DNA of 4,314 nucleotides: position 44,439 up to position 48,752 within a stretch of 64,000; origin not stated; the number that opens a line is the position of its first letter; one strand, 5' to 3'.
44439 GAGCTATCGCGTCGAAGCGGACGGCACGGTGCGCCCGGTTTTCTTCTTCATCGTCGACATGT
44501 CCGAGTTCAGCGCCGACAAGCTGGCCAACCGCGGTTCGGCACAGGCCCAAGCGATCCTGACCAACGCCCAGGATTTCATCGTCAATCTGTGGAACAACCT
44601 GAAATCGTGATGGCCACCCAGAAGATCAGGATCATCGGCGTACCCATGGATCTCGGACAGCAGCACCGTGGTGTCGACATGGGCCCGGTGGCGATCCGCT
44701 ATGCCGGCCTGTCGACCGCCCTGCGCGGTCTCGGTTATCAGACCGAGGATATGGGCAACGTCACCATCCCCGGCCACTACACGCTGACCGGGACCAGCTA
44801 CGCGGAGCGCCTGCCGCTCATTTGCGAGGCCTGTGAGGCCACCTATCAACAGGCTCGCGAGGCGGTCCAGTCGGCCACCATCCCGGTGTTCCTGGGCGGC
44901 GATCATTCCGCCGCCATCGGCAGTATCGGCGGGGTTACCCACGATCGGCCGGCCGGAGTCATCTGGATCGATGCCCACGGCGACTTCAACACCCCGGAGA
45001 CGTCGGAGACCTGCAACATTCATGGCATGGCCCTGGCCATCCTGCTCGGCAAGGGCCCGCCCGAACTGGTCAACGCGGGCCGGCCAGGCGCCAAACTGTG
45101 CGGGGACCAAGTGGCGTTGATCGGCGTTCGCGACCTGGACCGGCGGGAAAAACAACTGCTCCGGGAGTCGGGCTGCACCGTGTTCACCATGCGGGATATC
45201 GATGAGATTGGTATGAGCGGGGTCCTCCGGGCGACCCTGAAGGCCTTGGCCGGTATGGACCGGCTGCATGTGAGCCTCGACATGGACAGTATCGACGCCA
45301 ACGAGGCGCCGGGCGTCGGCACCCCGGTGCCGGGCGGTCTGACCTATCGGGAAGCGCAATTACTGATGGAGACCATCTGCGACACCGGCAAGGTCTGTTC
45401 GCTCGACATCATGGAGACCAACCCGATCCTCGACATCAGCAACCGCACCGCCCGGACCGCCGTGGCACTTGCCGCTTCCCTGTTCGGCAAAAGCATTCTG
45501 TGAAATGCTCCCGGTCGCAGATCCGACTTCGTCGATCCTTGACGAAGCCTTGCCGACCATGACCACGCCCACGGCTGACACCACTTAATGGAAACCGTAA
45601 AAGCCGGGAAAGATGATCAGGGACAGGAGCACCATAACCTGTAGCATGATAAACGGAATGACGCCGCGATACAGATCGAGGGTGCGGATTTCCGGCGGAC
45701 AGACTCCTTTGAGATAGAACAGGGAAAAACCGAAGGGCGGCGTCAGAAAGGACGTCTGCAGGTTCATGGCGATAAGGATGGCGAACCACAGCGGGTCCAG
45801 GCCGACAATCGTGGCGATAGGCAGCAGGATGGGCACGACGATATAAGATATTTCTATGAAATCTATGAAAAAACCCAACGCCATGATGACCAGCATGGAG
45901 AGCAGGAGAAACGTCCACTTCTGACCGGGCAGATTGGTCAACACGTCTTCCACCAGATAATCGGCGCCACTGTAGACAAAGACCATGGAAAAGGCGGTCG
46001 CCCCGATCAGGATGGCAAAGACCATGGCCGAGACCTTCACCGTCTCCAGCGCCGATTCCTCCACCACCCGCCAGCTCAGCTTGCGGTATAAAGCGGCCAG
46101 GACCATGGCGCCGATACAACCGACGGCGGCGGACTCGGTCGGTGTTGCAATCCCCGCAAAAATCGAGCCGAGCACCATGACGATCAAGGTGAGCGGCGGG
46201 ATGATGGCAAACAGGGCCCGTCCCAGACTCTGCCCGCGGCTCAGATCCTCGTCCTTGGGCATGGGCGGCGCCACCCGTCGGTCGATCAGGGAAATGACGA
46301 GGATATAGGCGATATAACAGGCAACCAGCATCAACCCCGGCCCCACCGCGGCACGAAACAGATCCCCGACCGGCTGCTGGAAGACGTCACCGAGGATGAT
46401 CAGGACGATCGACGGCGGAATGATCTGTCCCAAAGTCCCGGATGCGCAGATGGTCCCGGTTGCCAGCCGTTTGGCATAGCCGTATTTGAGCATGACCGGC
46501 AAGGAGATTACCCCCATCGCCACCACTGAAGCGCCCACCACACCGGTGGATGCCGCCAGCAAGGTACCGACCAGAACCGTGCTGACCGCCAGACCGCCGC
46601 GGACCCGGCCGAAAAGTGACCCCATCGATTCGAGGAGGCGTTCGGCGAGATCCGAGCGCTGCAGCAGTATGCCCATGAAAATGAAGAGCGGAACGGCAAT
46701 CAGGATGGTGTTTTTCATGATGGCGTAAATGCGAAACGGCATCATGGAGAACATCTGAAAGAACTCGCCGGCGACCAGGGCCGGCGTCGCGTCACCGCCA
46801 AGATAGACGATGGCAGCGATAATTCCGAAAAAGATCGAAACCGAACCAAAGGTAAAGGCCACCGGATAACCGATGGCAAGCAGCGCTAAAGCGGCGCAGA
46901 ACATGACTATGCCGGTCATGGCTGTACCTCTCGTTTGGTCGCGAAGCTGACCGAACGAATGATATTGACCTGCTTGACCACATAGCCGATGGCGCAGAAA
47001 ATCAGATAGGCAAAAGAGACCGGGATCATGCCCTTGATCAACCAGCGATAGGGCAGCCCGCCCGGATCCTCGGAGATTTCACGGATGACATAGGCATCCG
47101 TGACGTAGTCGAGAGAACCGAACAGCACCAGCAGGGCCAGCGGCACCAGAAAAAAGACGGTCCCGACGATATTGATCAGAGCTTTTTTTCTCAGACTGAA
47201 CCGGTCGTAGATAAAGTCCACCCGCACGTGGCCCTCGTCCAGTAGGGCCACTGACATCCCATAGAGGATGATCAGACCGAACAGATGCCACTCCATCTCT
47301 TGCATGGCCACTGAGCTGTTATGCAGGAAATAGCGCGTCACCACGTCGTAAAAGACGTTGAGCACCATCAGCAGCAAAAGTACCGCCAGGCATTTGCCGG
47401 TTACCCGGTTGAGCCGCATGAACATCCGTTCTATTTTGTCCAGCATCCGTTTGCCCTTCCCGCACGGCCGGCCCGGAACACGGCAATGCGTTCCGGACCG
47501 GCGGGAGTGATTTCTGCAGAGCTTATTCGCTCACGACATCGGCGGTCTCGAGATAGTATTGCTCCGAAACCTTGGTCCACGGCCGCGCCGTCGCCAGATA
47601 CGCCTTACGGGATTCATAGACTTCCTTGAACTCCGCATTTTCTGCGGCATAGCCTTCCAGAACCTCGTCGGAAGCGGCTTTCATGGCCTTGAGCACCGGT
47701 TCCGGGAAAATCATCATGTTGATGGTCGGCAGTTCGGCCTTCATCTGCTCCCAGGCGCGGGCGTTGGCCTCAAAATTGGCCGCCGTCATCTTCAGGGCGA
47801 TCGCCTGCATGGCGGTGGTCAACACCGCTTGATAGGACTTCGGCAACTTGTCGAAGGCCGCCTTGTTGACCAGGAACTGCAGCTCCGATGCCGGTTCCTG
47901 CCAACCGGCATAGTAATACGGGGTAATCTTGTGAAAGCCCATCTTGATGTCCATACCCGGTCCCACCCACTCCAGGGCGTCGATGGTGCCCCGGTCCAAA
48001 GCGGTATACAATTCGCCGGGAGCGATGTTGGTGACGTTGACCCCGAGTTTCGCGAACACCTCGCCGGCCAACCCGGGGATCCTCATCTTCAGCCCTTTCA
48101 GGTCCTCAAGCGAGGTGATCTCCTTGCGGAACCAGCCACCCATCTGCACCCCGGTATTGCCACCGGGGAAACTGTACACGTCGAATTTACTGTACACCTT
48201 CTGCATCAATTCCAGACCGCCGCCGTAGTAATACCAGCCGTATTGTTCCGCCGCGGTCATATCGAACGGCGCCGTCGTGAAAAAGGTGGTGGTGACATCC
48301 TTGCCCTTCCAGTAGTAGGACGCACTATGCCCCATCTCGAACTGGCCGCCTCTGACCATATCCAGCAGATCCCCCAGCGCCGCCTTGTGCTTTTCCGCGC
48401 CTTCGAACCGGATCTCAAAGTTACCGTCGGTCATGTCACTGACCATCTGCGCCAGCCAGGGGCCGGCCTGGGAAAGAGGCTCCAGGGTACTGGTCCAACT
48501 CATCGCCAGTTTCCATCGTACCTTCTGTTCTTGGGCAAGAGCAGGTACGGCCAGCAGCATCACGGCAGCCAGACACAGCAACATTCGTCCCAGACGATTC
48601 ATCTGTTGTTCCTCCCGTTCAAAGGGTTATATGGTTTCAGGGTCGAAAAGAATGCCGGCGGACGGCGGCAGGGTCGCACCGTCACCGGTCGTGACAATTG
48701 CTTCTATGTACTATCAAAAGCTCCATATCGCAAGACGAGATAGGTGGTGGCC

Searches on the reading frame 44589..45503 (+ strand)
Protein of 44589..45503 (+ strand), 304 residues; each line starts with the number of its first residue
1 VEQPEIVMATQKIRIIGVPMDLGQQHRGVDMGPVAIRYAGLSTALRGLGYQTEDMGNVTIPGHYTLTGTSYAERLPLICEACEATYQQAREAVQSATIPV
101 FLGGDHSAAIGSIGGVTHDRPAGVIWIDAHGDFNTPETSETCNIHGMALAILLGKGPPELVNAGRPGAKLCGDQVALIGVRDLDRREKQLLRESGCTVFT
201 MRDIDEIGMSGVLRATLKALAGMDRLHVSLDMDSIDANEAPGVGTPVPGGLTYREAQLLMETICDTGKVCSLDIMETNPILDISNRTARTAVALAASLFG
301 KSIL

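Call 29: search_protein_families(library=pfam, proteins=[window:44589-45503:+], max_evalue=0.00001)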
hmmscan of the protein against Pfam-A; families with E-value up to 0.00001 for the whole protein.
window:44589-45503:+ (304 aa): 1 family
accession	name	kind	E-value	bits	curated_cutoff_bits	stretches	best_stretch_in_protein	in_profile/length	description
PF00491.26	Arginase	-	2.1e-72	244.4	22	1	12-299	2-279/280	Arginase family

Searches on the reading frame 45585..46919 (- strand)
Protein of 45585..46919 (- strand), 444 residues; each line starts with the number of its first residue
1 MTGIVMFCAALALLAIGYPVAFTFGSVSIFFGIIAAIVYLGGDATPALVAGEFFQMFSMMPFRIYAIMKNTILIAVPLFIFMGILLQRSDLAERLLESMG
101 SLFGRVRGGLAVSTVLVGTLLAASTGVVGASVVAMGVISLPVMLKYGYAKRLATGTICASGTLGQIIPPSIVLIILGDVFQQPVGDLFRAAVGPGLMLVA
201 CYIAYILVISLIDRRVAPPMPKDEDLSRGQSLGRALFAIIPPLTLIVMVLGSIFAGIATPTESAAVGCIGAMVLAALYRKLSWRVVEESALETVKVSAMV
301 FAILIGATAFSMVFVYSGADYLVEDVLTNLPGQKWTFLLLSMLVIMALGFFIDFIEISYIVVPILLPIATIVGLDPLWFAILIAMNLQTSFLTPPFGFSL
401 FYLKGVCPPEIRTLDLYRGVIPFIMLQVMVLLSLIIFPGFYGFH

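Call 29: search_protein_families(library=pfam, proteins=[window:45585-46919:-], max_evalue=0.00001)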
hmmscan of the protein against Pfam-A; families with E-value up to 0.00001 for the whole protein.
window:45585-46919:- (444 aa): 1 family
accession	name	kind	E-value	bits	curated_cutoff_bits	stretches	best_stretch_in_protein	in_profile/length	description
PF06808.19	DctM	-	2e-88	297.5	23.8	1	7-439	1-412/413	Tripartite ATP-independent periplasmic transporter, DctM component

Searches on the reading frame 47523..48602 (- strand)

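Call 29: search_protein_families(library=pfam, proteins=[window:47523-48602:-], max_evalue=0.00001)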
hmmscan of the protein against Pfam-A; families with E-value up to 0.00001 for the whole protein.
window:47523-48602:- (359 aa): 1 family
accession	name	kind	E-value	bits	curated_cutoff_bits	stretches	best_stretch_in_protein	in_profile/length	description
PF03480.18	DctP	-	1.5e-56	192.2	23.4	1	38-319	6-283/286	Bacterial extracellular solute-binding protein, family 7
